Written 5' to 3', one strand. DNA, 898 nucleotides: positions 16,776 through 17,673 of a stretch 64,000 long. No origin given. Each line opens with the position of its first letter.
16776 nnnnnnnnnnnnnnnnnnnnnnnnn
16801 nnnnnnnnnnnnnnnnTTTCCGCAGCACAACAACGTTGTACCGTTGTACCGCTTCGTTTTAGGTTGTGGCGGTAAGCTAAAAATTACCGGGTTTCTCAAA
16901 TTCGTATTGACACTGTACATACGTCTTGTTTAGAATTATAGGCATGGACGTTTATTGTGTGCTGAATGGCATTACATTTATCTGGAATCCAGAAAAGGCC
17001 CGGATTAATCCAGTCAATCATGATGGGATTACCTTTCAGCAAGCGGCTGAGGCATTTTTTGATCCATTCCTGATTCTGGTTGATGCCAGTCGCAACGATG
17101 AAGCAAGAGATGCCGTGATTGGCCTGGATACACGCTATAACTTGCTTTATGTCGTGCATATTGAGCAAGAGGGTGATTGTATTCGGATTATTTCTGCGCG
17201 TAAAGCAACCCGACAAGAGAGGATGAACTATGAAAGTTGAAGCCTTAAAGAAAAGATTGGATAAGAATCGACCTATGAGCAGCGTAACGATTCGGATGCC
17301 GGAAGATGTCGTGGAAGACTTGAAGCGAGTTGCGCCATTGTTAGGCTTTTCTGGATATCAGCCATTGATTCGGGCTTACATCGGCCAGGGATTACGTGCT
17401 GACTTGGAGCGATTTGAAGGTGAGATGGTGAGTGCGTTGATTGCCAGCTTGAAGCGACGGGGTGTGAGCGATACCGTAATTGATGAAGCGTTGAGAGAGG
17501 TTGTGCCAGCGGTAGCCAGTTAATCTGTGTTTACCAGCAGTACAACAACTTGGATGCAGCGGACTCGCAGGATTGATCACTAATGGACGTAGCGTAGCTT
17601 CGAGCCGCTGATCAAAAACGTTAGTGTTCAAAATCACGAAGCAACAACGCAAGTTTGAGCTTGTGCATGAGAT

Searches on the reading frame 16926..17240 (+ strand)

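Call 80: search_protein_families(library=pfam, proteins=[window:16926-17240:+], max_evalue=0.01)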
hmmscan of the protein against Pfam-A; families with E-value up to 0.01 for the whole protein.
window:16926-17240:+ (104 aa): 1 family
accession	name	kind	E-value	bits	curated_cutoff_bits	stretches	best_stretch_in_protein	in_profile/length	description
PF04365.19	BrnT_toxin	-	3e-21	75.9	34.5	1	20-98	1-77/77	Ribonuclease toxin, BrnT, of type II toxin-antitoxin system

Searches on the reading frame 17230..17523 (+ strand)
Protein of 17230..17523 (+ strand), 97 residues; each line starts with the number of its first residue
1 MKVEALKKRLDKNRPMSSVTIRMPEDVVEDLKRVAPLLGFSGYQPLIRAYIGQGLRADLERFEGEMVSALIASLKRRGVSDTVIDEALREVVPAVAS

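Call 80: search_protein_families(library=pfam, proteins=[window:17230-17523:+], max_evalue=0.01)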
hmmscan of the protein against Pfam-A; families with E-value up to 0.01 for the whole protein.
window:17230-17523:+ (97 aa): 2 families
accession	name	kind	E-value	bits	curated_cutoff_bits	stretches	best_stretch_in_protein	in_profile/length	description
PF02631.22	RecX_HTH2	-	0.0035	18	26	1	70-88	24-42/42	RecX, second three-helix domain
PF14384.12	BrnA_antitoxin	-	0.0048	17.7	26.1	0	8-36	25-54/68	BrnA antitoxin of type II toxin-antitoxin system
